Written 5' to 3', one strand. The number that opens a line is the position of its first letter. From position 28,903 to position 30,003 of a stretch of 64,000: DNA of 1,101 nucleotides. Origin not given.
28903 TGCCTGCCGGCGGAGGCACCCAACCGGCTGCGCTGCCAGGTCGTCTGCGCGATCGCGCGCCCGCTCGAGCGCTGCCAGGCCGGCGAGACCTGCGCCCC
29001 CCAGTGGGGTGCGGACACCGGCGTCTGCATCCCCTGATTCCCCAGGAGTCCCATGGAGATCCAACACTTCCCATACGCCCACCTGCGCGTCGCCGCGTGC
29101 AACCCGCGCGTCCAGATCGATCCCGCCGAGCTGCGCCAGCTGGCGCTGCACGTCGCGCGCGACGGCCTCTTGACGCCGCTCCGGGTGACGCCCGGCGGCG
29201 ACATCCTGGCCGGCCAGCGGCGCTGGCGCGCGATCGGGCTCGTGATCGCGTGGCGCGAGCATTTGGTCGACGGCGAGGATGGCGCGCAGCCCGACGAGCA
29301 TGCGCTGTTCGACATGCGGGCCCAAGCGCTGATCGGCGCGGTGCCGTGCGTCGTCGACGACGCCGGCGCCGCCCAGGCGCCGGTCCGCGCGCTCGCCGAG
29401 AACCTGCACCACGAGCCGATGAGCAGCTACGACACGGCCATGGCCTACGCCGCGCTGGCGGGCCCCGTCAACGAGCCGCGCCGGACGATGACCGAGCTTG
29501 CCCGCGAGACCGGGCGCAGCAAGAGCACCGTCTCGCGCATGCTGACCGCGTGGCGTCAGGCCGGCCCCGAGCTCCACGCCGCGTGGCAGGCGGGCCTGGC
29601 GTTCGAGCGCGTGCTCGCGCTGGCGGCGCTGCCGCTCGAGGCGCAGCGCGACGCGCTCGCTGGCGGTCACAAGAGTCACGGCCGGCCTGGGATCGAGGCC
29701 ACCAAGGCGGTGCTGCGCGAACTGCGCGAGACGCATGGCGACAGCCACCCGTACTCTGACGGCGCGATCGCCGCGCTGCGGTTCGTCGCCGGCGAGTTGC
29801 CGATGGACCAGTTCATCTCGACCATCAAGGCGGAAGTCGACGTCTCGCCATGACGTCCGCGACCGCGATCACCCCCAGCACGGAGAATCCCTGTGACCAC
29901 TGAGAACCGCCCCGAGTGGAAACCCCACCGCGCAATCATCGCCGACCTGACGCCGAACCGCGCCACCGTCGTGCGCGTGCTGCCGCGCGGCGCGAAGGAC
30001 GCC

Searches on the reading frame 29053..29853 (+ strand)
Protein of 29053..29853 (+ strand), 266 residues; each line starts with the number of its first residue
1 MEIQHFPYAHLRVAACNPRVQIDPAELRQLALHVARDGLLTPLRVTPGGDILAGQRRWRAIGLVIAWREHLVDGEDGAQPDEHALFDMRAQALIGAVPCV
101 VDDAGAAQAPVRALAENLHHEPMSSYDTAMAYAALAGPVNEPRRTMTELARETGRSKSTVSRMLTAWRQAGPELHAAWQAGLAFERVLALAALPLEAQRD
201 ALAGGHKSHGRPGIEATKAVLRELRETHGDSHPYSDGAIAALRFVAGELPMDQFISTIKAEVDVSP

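Call 10: search_protein_families(library=pfam, proteins=[window:29053-29853:+], max_evalue=0.01)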
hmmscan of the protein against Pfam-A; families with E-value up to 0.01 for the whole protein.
window:29053-29853:+ (266 aa): 7 families
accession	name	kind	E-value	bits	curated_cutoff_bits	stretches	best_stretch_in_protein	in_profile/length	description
PF02195.25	ParB_N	-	7.8e-07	29.5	26.3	1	2-61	2-65/95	ParB N-terminal domain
PF09339.16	HTH_IclR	-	5.3e-05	23.3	22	1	142-165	16-40/52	IclR helix-turn-helix domain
PF13384.12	HTH_23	-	0.00016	21.8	24.6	1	145-173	19-47/50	Homeodomain-like domain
PF12802.13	MarR_2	-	0.00025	21.6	27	1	141-171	18-48/61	MarR family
PF13412.12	HTH_24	-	0.0012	18.8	21.9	1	141-164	15-38/48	Winged helix-turn-helix DNA-binding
PF13560.12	HTH_31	-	0.0031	18.2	27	0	143-170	14-42/64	Helix-turn-helix domain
PF13545.12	HTH_Crp_2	-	0.0039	17.6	27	1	144-171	23-50/70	Crp-like helix-turn-helix domain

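Call 55: search_dna_similar(query=window:29053-29853:+, collection=phages, mode=protein, max_rows=12)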
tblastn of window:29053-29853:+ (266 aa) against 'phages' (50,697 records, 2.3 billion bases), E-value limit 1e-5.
Records with a match: 1; places in all: 1; records where one place covers at least 80% of the query: 0.
Best place of each record, by identity: <60% 1.
By first word of the organism name: Bacteriophage 1.
By host as written in the record: - 1.
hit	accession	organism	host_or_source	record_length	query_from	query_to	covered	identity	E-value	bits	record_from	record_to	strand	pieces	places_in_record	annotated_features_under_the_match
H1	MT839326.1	Bacteriophage sp.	human fecal samples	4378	6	168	61%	29.2%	1e-7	58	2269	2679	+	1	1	record has no annotation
